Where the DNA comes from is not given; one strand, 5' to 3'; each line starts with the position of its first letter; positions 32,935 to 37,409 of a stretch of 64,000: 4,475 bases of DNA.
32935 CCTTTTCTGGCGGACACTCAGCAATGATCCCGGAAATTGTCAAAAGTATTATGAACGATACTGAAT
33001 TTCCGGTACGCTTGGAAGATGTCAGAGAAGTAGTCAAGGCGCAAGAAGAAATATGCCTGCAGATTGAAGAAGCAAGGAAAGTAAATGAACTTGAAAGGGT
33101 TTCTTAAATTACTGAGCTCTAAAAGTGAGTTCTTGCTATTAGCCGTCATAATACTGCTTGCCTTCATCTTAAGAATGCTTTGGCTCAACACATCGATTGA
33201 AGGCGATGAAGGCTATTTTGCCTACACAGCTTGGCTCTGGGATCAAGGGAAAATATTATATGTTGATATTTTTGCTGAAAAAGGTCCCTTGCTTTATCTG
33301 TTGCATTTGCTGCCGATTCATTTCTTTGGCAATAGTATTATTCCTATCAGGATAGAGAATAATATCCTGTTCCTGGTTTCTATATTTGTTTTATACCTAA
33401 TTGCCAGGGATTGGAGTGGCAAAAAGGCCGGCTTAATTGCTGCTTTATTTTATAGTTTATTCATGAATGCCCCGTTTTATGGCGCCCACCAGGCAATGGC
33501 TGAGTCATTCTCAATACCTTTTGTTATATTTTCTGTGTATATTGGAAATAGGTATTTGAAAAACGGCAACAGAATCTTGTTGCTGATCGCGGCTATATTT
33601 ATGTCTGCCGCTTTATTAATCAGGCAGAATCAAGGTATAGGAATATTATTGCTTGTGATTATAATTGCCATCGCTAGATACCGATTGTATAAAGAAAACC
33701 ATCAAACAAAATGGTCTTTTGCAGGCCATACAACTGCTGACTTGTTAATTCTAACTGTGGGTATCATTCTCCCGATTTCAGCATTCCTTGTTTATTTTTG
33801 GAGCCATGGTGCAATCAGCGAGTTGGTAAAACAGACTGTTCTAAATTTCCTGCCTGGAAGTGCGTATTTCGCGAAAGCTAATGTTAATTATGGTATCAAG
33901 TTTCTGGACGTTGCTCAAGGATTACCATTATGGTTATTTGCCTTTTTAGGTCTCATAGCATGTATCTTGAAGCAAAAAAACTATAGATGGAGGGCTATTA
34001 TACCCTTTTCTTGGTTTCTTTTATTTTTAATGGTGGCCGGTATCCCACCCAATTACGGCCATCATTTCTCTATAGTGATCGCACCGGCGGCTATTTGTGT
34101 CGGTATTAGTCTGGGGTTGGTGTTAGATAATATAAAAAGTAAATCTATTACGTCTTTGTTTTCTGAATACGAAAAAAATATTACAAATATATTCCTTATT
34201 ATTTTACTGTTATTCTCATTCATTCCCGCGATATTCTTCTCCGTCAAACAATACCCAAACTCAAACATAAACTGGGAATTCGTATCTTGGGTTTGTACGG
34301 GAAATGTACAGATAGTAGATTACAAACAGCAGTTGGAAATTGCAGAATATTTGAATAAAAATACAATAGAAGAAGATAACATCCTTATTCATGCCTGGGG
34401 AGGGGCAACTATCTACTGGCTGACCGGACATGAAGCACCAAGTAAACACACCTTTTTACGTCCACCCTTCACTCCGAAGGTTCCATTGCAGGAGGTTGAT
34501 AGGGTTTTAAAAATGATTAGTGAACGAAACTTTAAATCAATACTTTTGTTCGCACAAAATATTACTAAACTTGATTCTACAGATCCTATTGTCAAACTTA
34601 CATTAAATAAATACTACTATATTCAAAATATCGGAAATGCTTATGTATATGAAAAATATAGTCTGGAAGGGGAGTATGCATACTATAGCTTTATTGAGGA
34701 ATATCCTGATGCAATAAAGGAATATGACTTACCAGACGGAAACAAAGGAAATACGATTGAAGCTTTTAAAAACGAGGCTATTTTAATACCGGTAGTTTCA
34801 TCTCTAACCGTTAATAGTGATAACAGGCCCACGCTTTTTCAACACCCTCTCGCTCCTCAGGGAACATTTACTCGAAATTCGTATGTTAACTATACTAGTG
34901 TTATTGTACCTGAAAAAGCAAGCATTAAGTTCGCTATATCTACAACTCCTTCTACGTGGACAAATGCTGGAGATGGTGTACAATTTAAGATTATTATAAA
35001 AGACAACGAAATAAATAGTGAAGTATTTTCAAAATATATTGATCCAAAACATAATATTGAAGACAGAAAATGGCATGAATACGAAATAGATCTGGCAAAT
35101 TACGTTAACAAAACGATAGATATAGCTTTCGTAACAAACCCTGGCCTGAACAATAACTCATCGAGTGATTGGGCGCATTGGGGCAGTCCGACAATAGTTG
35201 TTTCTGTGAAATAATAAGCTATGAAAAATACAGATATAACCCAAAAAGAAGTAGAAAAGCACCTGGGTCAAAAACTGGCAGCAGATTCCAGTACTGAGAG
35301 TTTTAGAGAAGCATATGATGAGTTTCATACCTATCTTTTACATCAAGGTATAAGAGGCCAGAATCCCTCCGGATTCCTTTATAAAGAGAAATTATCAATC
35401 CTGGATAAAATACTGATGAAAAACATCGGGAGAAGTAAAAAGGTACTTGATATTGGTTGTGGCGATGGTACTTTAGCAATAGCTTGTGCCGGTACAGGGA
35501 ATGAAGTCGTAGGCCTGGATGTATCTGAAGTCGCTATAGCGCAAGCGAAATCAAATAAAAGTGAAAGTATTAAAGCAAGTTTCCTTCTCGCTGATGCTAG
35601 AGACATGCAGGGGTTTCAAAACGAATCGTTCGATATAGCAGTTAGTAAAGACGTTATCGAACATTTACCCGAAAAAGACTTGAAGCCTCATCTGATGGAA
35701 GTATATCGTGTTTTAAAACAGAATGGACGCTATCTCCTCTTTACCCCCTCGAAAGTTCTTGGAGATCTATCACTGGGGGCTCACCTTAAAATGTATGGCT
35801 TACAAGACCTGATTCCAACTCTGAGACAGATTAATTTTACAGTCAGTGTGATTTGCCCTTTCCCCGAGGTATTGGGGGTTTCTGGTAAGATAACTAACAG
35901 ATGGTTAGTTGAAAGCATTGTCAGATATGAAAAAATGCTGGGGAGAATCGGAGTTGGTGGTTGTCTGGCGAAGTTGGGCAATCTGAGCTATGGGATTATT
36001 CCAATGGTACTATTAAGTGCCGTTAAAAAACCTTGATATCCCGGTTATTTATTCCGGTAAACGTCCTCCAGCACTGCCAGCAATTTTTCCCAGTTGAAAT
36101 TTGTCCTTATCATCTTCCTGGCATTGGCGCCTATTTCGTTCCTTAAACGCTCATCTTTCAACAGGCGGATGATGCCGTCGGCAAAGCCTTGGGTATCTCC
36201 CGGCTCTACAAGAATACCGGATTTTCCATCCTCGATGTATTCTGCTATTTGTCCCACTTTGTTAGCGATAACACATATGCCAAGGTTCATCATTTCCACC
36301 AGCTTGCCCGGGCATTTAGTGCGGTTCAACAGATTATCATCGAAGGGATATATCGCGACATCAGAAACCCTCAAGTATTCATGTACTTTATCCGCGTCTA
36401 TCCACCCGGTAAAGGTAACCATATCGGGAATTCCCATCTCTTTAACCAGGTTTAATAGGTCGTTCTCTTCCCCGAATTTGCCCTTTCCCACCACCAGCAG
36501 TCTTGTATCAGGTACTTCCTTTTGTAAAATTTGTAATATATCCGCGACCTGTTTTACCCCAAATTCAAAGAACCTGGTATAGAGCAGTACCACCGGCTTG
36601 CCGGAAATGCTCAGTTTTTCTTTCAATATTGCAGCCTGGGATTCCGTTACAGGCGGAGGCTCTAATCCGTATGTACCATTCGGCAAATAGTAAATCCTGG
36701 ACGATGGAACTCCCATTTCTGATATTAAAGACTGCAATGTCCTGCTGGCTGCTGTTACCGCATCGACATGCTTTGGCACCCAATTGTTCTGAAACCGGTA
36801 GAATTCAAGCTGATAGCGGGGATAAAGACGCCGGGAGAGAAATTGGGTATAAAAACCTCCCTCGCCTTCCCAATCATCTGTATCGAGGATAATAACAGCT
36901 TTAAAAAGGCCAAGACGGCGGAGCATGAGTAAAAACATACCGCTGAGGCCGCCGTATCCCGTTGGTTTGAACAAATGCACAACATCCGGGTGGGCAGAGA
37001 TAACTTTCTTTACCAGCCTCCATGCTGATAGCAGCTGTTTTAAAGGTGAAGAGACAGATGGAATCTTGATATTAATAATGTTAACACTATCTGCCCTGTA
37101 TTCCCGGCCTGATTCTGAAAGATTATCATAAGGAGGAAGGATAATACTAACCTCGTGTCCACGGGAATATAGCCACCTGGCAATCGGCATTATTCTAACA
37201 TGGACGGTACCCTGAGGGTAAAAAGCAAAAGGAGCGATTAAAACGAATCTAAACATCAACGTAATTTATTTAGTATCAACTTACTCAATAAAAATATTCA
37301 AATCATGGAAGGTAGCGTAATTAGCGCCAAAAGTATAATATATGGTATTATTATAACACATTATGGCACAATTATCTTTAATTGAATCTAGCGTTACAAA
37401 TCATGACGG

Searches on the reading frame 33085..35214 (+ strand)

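Call 9: search_protein_families(library=pfam, proteins=[window:33085-35214:+], max_evalue=0.00001)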
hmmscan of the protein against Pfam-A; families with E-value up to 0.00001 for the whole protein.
window:33085-35214:+ (709 aa): 1 family
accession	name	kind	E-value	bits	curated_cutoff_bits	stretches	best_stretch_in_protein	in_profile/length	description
PF13231.12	PMT_2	-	6.8e-11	43.1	26.1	1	68-204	4-140/160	Dolichyl-phosphate-mannose-protein mannosyltransferase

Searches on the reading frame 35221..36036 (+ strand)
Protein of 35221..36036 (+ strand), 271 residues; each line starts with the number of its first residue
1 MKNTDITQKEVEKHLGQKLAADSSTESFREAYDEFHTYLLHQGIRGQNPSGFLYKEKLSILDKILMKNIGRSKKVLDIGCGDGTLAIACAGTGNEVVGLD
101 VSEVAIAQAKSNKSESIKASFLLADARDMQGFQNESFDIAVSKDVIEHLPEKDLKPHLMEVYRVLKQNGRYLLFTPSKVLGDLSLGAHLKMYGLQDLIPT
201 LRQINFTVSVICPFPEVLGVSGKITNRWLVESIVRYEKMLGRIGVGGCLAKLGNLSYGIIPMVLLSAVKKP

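Call 9: search_protein_families(library=pfam, proteins=[window:35221-36036:+], max_evalue=0.00001)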
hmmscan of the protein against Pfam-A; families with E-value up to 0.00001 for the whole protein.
window:35221-36036:+ (271 aa): 10 families
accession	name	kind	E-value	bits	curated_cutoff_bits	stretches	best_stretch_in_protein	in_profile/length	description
PF13649.12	Methyltransf_25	-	6.3e-22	78.5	27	1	75-169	1-97/97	Methyltransferase domain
PF08241.18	Methyltransf_11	-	1.3e-21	77.5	21.2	1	76-172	1-94/95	Methyltransferase domain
PF13847.12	Methyltransf_31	-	6.8e-20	71.7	27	1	72-177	4-113/145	Methyltransferase domain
PF08242.18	Methyltransf_12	-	2e-16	61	30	1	76-170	1-97/98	Methyltransferase domain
PF13489.12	Methyltransf_23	-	4.6e-13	49.7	27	1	62-180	14-123/164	Methyltransferase domain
PF02353.26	CMAS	-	5e-10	39.6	27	1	68-175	59-166/273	Mycolic acid cyclopropane synthetase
PF06325.19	PrmA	-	9.7e-10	38.8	22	1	69-143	159-233/296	Ribosomal protein L11 methyltransferase (PrmA)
PF01209.24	Ubie_methyltran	-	2e-08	34.3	20.1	1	69-181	45-159/233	ubiE/COQ5 methyltransferase family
PF05175.20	MTS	-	3.6e-08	33.7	23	1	63-142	21-104/170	Methyltransferase small domain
PF05724.17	TPMT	-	3.3e-06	27.3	26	0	63-175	28-155/218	Thiopurine S-methyltransferase (TPMT)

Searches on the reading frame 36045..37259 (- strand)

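Call 9: search_protein_families(library=pfam, proteins=[window:36045-37259:-], max_evalue=0.00001)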
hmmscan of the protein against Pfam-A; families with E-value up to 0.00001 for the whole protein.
window:36045-37259:- (404 aa): 5 families
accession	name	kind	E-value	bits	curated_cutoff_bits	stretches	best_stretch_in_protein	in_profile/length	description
PF00534.26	Glycos_transf_1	-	1.2e-28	100.3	26.4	1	213-383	6-172/172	Glycosyl transferases group 1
PF13692.12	Glyco_trans_1_4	-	1.8e-26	93.5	27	1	222-369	2-142/142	Glycosyl transferases group 1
PF13579.12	Glyco_trans_4_4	-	7.2e-18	65.9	29.7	1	17-195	1-158/158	Glycosyl transferase 4-like domain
PF13439.12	Glyco_transf_4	-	1.7e-13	51.4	28.5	1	23-195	8-165/170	Glycosyltransferase Family 4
PF13524.12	Glyco_trans_1_2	-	1.4e-08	35.3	25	1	241-395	5-140/144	Glycosyl transferase-like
